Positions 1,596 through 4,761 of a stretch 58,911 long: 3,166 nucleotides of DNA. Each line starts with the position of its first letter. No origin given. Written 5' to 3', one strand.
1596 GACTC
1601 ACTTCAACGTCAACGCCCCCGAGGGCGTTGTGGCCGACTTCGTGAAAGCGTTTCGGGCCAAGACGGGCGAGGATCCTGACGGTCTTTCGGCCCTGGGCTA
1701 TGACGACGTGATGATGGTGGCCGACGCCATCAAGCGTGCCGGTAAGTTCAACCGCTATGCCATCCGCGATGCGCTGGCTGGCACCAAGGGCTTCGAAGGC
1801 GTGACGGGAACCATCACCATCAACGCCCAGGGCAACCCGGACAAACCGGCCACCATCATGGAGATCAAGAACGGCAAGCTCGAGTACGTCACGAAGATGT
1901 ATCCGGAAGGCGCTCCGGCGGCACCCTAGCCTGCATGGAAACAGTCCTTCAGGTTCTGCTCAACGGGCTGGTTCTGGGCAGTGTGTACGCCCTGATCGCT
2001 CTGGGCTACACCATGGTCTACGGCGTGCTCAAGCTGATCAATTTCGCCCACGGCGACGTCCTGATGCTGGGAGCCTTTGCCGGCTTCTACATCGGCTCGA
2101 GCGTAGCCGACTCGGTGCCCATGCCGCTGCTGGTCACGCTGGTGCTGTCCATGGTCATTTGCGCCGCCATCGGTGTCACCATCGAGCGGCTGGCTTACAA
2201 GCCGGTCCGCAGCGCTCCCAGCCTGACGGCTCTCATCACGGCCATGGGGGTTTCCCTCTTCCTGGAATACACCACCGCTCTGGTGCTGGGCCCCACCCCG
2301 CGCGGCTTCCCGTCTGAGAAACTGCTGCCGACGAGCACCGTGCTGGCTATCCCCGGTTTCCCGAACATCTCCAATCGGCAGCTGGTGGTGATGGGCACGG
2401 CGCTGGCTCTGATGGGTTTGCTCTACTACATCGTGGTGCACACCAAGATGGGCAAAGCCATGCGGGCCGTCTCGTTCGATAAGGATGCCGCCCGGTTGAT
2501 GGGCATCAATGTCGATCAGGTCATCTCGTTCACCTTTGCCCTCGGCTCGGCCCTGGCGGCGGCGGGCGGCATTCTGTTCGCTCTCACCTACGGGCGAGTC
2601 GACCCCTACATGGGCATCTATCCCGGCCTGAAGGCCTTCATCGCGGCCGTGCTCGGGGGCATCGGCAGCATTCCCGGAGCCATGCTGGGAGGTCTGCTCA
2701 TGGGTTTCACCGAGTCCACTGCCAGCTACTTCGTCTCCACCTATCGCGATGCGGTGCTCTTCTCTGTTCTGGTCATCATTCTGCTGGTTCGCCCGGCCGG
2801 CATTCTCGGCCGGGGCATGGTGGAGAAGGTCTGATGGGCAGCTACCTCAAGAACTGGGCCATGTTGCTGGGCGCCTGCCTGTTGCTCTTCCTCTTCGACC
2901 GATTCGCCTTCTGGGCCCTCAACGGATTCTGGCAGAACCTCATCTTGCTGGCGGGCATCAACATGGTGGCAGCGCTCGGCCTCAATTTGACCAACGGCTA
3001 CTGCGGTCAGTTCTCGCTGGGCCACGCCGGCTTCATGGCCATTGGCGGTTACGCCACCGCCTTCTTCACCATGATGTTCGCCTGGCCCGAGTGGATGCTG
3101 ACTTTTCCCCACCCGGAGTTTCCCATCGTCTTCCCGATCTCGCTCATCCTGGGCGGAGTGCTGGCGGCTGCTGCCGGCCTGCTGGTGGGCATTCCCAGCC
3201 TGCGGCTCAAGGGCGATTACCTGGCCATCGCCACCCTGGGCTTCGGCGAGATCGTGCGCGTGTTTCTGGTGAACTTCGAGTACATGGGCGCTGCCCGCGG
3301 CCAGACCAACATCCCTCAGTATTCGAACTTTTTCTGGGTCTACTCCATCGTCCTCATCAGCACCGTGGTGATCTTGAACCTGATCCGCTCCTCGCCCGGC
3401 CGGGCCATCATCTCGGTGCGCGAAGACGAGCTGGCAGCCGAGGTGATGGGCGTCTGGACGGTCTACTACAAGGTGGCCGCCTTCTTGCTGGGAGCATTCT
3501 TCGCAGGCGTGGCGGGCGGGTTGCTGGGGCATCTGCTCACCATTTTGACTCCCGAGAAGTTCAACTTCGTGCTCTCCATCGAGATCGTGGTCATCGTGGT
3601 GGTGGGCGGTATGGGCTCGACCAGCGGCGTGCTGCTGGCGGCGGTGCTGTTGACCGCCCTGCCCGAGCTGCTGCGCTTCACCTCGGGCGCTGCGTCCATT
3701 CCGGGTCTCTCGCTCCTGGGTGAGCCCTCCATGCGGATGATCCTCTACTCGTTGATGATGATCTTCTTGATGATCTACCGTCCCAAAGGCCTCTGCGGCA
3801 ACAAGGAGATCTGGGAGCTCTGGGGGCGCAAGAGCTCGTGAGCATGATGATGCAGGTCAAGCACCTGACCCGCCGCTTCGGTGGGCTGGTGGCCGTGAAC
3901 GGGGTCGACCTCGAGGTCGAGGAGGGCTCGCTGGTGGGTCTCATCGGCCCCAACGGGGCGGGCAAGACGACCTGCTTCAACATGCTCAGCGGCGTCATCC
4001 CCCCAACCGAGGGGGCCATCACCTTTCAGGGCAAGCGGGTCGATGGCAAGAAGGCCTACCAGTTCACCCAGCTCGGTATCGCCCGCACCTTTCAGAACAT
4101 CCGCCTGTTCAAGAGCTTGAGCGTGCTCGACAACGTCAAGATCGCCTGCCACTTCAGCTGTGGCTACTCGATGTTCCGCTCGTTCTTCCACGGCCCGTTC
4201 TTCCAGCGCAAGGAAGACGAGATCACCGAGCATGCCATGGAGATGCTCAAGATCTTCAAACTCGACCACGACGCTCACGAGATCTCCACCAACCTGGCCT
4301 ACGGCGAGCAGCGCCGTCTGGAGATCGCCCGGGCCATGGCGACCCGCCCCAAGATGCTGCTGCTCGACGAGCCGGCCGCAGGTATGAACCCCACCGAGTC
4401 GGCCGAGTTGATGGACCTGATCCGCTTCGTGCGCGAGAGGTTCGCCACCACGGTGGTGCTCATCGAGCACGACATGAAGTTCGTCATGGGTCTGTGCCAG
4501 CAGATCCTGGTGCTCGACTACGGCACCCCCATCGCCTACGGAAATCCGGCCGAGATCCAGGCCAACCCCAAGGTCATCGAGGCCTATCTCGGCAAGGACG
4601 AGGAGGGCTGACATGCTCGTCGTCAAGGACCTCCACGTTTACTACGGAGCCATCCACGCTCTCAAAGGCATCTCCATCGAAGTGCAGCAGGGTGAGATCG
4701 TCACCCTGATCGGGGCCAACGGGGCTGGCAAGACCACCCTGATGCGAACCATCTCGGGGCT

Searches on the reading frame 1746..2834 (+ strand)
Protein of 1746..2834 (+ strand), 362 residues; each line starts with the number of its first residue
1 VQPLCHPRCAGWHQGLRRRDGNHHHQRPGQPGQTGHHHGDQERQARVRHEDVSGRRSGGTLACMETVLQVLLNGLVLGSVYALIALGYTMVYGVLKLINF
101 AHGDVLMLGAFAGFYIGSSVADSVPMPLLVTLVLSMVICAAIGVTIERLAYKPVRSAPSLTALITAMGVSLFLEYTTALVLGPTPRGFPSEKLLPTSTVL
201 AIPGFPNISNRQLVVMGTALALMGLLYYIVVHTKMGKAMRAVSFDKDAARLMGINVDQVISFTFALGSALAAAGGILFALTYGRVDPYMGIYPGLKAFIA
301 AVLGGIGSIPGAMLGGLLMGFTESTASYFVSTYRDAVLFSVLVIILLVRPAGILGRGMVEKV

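Call 87: search_protein_families(library=pfam, proteins=[window:1746-2834:+], max_evalue=0.001)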
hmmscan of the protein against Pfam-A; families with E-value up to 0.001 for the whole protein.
window:1746-2834:+ (362 aa): 1 family
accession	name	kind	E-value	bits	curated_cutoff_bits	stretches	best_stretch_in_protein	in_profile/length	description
PF02653.21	BPD_transp_2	-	2.6e-47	161.7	26.8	1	71-346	2-269/269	Branched-chain amino acid transport system / permease component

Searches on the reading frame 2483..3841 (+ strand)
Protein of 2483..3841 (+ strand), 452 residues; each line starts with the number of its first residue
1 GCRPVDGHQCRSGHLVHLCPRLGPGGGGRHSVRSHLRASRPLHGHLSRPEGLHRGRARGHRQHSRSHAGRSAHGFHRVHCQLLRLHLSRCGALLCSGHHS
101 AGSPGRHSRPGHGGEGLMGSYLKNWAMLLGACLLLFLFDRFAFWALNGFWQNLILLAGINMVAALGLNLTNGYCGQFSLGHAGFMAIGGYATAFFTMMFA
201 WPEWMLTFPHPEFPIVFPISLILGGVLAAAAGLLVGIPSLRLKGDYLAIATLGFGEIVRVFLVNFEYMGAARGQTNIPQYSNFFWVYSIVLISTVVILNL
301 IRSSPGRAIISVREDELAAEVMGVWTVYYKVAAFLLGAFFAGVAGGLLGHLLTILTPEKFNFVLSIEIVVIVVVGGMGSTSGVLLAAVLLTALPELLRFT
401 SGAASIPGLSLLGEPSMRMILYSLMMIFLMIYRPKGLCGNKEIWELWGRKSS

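Call 87: search_protein_families(library=pfam, proteins=[window:2483-3841:+], max_evalue=0.001)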
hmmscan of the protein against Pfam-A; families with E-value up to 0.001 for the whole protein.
window:2483-3841:+ (452 aa): 1 family
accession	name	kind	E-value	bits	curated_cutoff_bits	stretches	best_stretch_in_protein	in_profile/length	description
PF02653.21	BPD_transp_2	-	2.1e-40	139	26.8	1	152-430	4-269/269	Branched-chain amino acid transport system / permease component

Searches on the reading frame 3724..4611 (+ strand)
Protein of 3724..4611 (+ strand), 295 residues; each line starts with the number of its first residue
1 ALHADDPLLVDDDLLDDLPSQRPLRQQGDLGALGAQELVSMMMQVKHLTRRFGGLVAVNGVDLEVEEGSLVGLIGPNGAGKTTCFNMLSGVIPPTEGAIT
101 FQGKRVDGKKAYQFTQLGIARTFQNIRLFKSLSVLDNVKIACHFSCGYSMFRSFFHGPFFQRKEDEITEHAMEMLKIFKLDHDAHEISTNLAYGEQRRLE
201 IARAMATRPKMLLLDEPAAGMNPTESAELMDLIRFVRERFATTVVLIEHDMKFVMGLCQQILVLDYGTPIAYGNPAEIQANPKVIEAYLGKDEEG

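Call 87: search_protein_families(library=pfam, proteins=[window:3724-4611:+], max_evalue=0.001)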
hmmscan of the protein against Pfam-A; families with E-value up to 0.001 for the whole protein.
window:3724-4611:+ (295 aa): 3 families
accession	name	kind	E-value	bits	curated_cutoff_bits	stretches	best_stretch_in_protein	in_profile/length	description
PF00005.33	ABC_tran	-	6.9e-33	114.6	25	1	59-218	2-136/137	ABC transporter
PF12399.14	BCA_ABC_TP_C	-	1.3e-11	44.3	25.5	1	270-293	3-26/27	Branched-chain amino acid ATP-binding cassette transporter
PF13304.12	AAA_21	-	3.2e-05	24.6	27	0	71-88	2-19/304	AAA domain, putative AbiEii toxin, Type IV TA system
